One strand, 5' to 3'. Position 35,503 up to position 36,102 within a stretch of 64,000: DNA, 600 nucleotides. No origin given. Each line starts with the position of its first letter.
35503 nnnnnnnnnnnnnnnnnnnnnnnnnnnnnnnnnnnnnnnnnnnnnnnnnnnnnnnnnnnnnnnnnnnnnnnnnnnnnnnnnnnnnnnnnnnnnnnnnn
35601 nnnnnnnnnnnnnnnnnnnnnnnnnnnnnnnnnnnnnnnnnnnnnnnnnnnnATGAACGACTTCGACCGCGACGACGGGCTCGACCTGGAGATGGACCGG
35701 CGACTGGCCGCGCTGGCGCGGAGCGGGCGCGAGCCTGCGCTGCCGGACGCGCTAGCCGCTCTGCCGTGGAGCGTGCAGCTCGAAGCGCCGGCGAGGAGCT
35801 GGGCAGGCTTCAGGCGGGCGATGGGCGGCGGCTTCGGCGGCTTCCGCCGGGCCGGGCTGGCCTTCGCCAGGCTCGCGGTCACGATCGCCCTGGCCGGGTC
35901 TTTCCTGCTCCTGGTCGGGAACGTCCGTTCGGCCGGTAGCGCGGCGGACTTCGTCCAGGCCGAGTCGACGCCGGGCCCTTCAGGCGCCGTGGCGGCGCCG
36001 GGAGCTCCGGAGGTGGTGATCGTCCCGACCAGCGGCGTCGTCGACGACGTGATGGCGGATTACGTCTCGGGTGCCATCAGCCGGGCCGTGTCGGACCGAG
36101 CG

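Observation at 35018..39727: ECF sigma factor translationally coupled to an NfeD protease with an anti-sigma-like N-terminal extension, then SPFH and a REC-ParA ATPase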

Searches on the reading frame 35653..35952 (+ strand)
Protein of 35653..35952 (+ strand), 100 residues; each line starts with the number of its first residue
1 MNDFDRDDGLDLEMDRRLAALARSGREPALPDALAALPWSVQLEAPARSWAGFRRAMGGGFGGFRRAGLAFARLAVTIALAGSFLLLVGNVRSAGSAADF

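Call 13: find_homologous_proteins(query=A1, max_evalue=0.01)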
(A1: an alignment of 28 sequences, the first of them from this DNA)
Query A1 (28 sequences) (100 aa, profile of the alignment): 12 proteins with E <= 0.01 among 7681 candidates.
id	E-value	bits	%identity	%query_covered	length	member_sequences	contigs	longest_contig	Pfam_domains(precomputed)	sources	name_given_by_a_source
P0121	7.5e-37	143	67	97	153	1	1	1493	-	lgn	-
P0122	1.6e-36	142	60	100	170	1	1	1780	-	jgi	jgi:hypothetical protein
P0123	3.6e-36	141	56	98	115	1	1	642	-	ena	-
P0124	1.2e-34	136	72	88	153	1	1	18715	-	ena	-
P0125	2.1e-33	132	45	99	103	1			-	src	-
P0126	4.4e-30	121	40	92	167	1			-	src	-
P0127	5.8e-30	121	44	96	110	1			-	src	-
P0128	3.4e-29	118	46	100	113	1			-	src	-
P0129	2.0e-26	110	44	82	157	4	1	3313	-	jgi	-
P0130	1.7e-25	107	45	82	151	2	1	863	-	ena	-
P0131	3.5e-21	93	48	67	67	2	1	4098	-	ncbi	ncbi:MAG: hypothetical protein ACXWN4_04910, partial [Candidatus Limnocylindrales bacterium]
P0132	6.1e-21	92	49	77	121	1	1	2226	-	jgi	jgi:hypothetical protein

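Call 23: search_protein_families(library=pfam, alignment_id=A1, max_evalue=10)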
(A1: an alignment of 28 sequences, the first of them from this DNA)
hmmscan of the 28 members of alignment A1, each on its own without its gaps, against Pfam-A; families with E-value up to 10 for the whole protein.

A. member 1, seq(100 aa): 1 family
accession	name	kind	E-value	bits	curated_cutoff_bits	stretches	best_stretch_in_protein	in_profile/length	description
PF17891.6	FluMu_N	-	5.9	7.1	25.8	1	63-76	10-23/49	Mu-like prophage FluMu N-terminal domain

B. families by the number of members that match (of 28 scanned): 5 families
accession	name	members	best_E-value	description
PF12716.12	Apq12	1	0.037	Nuclear pore assembly and biogenesis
PF10946.13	DUF2625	1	0.052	Protein of unknown function DUF2625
PF09089.16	gp12-short_mid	1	0.052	Phage short tail fibre protein gp12, middle domain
PF02281.22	Dimer_Tnp_Tn5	1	0.13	Transposase Tn5 dimerisation domain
PF17891.6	FluMu_N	1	5.9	Mu-like prophage FluMu N-terminal domain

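Call 26: search_protein_representatives(alignment_id=A1)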
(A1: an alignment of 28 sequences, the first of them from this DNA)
Query: 28 sequences, 100 profile positions. Proteins with E-value up to 0.001 (for the whole library): 18; up to 1e-10: 12; up to 1e-30: 5. The best 18 are listed.
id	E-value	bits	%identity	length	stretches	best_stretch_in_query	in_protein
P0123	1.1e-36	140.7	-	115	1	1-99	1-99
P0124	3.7e-35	135.9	-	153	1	1-99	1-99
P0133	4.8e-35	135.5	-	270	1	1-99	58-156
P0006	2.4e-34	133.3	-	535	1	1-97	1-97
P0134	1.3e-32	127.8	-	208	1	1-99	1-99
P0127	1.8e-30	120.8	-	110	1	1-98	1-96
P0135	6.8e-25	103.0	-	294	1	7-99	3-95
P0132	1.9e-21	91.9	-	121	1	1-77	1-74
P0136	1.8e-18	82.4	-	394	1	1-76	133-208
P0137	2.1e-18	82.1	-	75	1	1-61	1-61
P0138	2.8e-18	81.7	-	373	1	14-89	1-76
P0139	5.1e-11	58.4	-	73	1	1-45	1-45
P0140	1.2e-09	54.1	-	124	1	13-92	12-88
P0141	4.5e-07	45.8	-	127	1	1-67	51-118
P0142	1.3e-05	41.1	-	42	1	1-33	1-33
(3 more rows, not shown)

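Call 51: search_solved_structures(query=A1, max_evalue=10, show_alignments=3)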
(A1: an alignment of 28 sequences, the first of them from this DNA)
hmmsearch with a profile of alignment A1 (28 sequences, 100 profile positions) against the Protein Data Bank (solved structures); distinct sequences matched with E-value up to 10: 14.
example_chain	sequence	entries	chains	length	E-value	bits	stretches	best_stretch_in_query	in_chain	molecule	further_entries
8cia_B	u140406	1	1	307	0.002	21.2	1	61-89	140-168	Kelch like family member 20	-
8cia_A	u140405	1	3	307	0.0023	21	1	61-89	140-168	Kelch-like protein 20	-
8cia_E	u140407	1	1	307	0.0024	21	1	61-89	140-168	Kelch like family member 20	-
5yq4_A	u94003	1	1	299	0.0049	19.9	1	62-89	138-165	Kelch-like protein 20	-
6gy5_A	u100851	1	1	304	0.006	19.7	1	62-89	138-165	Kelch-like protein 20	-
9tln_A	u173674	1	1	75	0.0088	19.1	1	19-57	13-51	Sc-apCC-2-BCL-xL-2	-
9tlp_A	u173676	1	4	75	0.014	18.5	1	20-60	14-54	Sc-apCC-2-BCL-xL-6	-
9tlq_A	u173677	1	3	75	0.024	17.7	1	20-57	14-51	Sc-apCC-2-BCL-xL-8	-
9tlu_C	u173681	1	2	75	0.024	17.7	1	20-59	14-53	Sc-apCC-2-BCL-xL-3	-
9tlm_A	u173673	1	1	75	0.032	17.3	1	19-57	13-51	Sc-apCC-2-MCL-1-1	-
9tlo_A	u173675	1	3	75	0.048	16.8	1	20-56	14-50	Sc-apCC-2-BCL-xL-5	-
9tll_A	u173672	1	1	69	0.39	13.8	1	19-68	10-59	Sc-apCC-2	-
9tlt_A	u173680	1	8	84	0.57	13.3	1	19-71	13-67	Sc-apCC-2-KLHL20-4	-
5cwn_A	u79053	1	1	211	0.8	12.8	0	8-62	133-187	Designed helical repeat protein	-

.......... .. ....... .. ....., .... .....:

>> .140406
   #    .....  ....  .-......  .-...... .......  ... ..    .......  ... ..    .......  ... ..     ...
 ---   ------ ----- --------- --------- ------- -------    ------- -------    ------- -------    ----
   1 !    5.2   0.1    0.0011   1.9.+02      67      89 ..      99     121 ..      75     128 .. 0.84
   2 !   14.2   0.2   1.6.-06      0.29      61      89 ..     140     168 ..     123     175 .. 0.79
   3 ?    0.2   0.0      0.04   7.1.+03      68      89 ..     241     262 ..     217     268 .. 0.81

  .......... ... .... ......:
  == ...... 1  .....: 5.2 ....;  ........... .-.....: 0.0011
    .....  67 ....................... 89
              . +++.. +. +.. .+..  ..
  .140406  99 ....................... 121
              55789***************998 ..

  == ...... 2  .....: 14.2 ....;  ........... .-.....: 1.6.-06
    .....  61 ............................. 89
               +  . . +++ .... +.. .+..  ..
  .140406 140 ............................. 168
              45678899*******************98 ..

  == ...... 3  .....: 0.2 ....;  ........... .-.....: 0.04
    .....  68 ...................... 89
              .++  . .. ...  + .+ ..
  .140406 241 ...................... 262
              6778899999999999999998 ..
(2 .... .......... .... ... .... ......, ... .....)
